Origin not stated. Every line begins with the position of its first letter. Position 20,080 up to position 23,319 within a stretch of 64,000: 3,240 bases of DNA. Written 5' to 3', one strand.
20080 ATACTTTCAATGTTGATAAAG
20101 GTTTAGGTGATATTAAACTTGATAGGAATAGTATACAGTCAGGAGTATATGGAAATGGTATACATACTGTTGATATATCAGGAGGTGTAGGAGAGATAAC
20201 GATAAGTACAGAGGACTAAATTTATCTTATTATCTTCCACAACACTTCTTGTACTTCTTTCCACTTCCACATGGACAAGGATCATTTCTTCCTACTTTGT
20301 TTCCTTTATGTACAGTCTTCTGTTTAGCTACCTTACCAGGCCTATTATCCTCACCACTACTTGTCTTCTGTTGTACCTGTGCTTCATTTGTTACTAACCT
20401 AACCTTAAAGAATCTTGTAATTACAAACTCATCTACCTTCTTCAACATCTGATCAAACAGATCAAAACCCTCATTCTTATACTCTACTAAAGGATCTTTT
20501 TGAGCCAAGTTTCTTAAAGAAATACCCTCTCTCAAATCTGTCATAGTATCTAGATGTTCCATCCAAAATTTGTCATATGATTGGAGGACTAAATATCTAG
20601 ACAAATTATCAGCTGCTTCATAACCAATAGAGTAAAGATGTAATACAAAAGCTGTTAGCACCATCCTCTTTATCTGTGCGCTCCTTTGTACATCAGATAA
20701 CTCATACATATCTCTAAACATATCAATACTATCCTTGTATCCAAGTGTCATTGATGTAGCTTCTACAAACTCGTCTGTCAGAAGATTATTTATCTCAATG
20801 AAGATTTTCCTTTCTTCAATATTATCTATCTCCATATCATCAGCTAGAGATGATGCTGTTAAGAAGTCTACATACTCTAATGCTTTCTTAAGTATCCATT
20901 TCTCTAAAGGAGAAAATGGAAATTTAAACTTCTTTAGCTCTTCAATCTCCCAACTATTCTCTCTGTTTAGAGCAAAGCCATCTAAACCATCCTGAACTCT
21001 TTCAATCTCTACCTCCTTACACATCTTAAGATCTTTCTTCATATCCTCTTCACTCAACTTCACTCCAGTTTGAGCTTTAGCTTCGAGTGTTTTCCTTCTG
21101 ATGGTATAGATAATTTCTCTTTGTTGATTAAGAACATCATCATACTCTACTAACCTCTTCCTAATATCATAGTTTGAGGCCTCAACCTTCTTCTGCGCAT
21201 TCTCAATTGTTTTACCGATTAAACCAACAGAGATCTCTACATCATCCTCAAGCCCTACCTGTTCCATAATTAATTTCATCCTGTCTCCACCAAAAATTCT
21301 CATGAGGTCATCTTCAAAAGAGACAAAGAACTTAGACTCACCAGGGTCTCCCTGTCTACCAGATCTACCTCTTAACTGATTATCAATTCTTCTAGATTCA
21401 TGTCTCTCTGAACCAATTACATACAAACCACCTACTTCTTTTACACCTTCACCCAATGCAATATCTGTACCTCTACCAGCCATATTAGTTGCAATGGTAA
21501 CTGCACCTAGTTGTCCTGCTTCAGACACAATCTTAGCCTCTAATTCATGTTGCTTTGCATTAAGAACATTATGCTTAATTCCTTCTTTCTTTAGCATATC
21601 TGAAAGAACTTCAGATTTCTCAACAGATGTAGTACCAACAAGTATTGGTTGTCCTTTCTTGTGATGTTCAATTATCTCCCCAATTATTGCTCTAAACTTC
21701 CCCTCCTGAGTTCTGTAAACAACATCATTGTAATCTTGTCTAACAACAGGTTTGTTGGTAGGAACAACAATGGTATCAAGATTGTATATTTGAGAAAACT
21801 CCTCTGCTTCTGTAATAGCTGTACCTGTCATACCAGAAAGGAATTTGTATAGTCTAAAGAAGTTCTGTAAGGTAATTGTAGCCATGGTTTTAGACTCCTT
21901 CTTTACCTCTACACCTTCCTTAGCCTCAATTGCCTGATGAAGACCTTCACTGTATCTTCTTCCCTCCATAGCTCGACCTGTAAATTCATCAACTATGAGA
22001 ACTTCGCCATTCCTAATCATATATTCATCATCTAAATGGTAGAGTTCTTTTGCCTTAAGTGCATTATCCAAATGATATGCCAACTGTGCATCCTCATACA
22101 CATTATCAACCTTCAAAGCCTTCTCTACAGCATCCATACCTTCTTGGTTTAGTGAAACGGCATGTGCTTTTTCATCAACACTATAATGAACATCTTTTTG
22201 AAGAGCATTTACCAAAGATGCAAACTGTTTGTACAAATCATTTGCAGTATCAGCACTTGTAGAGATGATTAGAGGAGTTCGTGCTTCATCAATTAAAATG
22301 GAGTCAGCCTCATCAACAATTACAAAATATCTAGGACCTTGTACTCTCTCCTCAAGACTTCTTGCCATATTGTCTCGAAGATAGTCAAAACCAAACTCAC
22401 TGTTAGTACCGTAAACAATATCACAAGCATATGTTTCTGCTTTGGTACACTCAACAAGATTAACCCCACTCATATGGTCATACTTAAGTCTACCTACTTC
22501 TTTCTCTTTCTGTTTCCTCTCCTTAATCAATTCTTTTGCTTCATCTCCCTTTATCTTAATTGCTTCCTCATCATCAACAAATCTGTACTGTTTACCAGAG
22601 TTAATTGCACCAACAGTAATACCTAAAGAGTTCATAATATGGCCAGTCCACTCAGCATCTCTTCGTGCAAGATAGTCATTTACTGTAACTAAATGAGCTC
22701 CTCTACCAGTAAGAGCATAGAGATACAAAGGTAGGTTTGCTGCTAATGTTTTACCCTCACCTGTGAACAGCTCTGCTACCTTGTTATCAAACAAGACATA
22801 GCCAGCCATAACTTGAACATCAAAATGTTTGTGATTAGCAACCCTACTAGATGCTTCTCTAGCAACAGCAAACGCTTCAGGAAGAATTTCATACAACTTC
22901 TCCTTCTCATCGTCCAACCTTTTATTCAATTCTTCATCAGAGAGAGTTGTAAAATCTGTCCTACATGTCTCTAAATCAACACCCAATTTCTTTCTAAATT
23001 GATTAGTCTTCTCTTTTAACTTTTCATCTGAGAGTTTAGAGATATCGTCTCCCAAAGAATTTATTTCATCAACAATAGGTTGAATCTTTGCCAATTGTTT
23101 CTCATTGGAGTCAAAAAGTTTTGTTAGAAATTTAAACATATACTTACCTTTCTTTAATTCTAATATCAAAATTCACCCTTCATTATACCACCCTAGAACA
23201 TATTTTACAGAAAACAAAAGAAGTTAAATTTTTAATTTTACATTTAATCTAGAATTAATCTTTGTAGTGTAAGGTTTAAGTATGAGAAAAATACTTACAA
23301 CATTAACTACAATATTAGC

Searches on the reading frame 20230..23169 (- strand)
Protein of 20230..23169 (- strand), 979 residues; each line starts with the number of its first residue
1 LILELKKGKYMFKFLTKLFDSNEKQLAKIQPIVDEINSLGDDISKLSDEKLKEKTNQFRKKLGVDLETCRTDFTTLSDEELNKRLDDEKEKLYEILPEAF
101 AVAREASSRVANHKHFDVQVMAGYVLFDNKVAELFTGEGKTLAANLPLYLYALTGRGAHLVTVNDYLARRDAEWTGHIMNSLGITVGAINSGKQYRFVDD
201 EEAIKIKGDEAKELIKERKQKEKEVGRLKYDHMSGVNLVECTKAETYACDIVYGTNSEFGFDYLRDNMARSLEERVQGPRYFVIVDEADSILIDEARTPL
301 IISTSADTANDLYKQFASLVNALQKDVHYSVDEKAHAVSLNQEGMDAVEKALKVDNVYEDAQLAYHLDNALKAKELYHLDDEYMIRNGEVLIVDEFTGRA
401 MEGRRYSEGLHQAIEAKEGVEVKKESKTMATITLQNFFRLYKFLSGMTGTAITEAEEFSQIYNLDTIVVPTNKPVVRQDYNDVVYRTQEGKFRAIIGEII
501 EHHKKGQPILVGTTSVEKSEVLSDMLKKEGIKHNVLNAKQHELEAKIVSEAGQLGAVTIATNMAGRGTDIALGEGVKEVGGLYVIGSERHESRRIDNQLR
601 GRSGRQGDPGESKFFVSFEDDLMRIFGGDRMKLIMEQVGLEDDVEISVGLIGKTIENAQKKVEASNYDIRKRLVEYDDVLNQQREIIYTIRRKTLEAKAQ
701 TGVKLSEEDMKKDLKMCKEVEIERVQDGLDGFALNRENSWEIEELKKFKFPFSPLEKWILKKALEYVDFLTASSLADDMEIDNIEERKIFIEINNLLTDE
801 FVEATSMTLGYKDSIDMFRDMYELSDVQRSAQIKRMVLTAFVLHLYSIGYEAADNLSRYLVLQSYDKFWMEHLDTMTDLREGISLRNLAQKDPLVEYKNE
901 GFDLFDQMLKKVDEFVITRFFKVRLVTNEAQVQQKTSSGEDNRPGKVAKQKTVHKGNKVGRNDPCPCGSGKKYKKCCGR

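Call 28: search_protein_families(library=pfam, proteins=[window:20230-23169:-], max_evalue=0.00001)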
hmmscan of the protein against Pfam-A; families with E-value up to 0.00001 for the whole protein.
window:20230-23169:- (979 aa): 5 families
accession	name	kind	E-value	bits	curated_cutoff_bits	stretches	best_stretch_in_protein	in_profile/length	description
PF07517.20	SecA_DEAD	-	9.2e-108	360.3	24.6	1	17-459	3-290/290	SecA DEAD-like domain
PF21090.3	P-loop_SecA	-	3e-81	272.3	27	2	474-574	1-101/205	SecA P-loop domain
PF07516.18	SecA_SW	-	5.5e-44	151.1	26.7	1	646-923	2-199/200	SecA Wing and Scaffold domain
PF01043.26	SecA_PP_bind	-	3.4e-37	127.8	23.5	1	310-415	3-110/110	SecA preprotein cross-linking domain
PF02810.21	SEC-C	-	3.3e-10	40.1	20.4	1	961-979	1-19/19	SEC-C motif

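Call 30: list_cluster_members(proteins=[window:20230-23169:-, window:60628-62133:-, window:31658-34564:-, P0001, window:34639-34980:-])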
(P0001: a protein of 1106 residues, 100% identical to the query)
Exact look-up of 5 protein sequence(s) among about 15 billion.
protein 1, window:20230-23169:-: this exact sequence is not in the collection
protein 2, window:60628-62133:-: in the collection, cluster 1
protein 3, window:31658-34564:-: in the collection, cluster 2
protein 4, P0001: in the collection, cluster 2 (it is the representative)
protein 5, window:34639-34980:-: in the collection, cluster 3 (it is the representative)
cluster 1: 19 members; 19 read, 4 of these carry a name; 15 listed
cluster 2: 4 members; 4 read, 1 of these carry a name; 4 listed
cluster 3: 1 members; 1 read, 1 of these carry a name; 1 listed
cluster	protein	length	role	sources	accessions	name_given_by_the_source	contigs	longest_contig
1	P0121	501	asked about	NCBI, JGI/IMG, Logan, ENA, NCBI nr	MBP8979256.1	cysteine--tRNA ligase [Candidatus Dojkabacteria bacterium] | cysteinyl-tRNA synthetase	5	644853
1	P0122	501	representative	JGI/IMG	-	-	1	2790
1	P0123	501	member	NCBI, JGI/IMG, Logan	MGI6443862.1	MAG: cysteine--tRNA ligase [Candidatus Dojkabacteria bacterium] | cysteinyl-tRNA synthetase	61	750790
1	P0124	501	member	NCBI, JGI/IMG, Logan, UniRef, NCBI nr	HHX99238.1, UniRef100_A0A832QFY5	TPA: cysteine--tRNA ligase [Candidatus Dojkabacteria bacterium] | cysteinyl-tRNA synthetase | Cysteine--tRNA ligase n=1 Tax=Candidatus Dojkabacteria bacterium TaxID=2099670 ...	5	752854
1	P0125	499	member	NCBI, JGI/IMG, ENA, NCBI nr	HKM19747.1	MAG TPA: cysteine--tRNA ligase [Candidatus Dojkabacteria bacterium] | cysteine--tRNA ligase [Candidatus Dojkabacteria bacterium]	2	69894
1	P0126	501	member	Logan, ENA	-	-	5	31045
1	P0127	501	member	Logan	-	-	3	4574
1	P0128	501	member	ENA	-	-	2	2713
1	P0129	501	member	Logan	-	-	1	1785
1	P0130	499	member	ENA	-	-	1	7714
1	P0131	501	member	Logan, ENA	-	-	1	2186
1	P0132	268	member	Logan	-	-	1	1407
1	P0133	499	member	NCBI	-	-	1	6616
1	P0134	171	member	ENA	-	-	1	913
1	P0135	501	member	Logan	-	-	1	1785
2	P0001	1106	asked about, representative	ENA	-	-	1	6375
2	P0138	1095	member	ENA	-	-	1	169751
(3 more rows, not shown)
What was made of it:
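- Closest known: Ordinary frameshift pseudogenes in bacterial genomes and MAGs. Same: The two halves are annotated as a 'hypothetical protein' plus a truncated enzyme (call 30).
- GenBank annotates them as two genes (call 30).
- Tried and rejected: Identity came from the exact-sequence cluster look-up instead (call 30: Candidatus Dojkabacteria bacterium, 644,853-bp contig).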

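Call 33: find_encoding_contigs(protein=P0138, flank=2000, max_places=5)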
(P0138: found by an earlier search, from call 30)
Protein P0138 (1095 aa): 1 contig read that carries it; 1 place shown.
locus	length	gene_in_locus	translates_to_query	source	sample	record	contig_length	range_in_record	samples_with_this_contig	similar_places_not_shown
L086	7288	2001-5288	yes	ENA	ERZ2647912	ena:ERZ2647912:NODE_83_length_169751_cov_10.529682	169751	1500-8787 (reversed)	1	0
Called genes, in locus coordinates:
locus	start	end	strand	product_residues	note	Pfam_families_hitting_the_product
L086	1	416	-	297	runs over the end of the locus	PF13578:Methyltransf_24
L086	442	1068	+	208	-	PF04765:TOD1_MUCI70 (weak)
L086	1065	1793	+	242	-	-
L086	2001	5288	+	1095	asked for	PF22148:Fervidolysin_NPro-like, PF00082:Peptidase_S8, PF28040:DUF8367 (faint), PF01839:FG-GAP (faint), PF13517:FG-GAP_3 (weak)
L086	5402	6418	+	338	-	PF01073:3Beta_HSD, PF01370:Epimerase, PF02719:Polysacc_synt_2, PF04321:RmlD_sub_bind, PF07993:NAD_binding_4, PF13460:NAD_binding_10 (weak), PF16363:GDP_Man_Dehyd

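Call 34: find_encoding_contigs(protein=P0121, flank=500, max_places=10)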
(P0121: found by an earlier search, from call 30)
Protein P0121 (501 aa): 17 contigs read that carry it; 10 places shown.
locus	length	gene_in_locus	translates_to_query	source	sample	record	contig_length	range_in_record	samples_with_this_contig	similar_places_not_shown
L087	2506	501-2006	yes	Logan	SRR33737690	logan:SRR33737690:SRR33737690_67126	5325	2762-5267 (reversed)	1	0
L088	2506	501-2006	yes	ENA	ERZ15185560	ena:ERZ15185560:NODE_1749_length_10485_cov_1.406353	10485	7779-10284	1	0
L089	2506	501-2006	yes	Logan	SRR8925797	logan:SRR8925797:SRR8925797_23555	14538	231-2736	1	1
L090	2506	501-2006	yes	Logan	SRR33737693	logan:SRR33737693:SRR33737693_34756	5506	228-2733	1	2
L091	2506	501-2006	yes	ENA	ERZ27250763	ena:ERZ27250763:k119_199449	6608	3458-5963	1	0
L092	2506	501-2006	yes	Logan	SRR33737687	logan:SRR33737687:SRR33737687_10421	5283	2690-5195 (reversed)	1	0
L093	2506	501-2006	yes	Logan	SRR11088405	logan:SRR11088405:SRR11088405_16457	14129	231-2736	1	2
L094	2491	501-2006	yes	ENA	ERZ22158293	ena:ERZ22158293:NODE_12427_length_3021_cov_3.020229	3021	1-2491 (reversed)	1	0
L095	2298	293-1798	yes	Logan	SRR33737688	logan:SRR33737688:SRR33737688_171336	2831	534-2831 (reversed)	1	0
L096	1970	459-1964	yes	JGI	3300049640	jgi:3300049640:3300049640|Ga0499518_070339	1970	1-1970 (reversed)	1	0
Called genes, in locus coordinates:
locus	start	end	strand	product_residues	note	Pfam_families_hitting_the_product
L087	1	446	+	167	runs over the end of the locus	?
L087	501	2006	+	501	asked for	PF01406:tRNA-synt_1e, PF09334:tRNA-synt_1g (faint), PF01406:tRNA-synt_1e, PF01921:tRNA-synt_1f (weak), PF23493:CysS_C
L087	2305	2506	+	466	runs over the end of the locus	-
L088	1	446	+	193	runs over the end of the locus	PF01966:HD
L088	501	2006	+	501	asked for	PF01406:tRNA-synt_1e, PF09334:tRNA-synt_1g (faint), PF01406:tRNA-synt_1e, PF01921:tRNA-synt_1f (weak), PF23493:CysS_C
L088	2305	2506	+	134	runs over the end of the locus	?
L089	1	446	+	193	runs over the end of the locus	PF01966:HD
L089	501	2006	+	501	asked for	PF01406:tRNA-synt_1e, PF09334:tRNA-synt_1g (faint), PF01406:tRNA-synt_1e, PF01921:tRNA-synt_1f (weak), PF23493:CysS_C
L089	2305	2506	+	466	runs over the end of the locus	-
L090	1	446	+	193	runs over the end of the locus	PF01966:HD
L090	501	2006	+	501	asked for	PF01406:tRNA-synt_1e, PF09334:tRNA-synt_1g (faint), PF01406:tRNA-synt_1e, PF01921:tRNA-synt_1f (weak), PF23493:CysS_C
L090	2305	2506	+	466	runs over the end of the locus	-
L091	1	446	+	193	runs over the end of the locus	PF01966:HD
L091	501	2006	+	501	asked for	PF01406:tRNA-synt_1e, PF09334:tRNA-synt_1g (faint), PF01406:tRNA-synt_1e, PF01921:tRNA-synt_1f (weak), PF23493:CysS_C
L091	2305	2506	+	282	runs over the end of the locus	?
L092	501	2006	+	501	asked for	PF01406:tRNA-synt_1e, PF09334:tRNA-synt_1g (faint), PF01406:tRNA-synt_1e, PF01921:tRNA-synt_1f (weak), PF23493:CysS_C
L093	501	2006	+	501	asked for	PF01406:tRNA-synt_1e, PF09334:tRNA-synt_1g (faint), PF01406:tRNA-synt_1e, PF01921:tRNA-synt_1f (weak), PF23493:CysS_C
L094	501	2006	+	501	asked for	PF01406:tRNA-synt_1e, PF09334:tRNA-synt_1g (faint), PF01406:tRNA-synt_1e, PF01921:tRNA-synt_1f (weak), PF23493:CysS_C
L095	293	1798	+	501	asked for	PF01406:tRNA-synt_1e, PF09334:tRNA-synt_1g (faint), PF01406:tRNA-synt_1e, PF01921:tRNA-synt_1f (weak), PF23493:CysS_C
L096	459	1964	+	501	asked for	PF01406:tRNA-synt_1e, PF09334:tRNA-synt_1g (faint), PF01406:tRNA-synt_1e, PF01921:tRNA-synt_1f (weak), PF23493:CysS_C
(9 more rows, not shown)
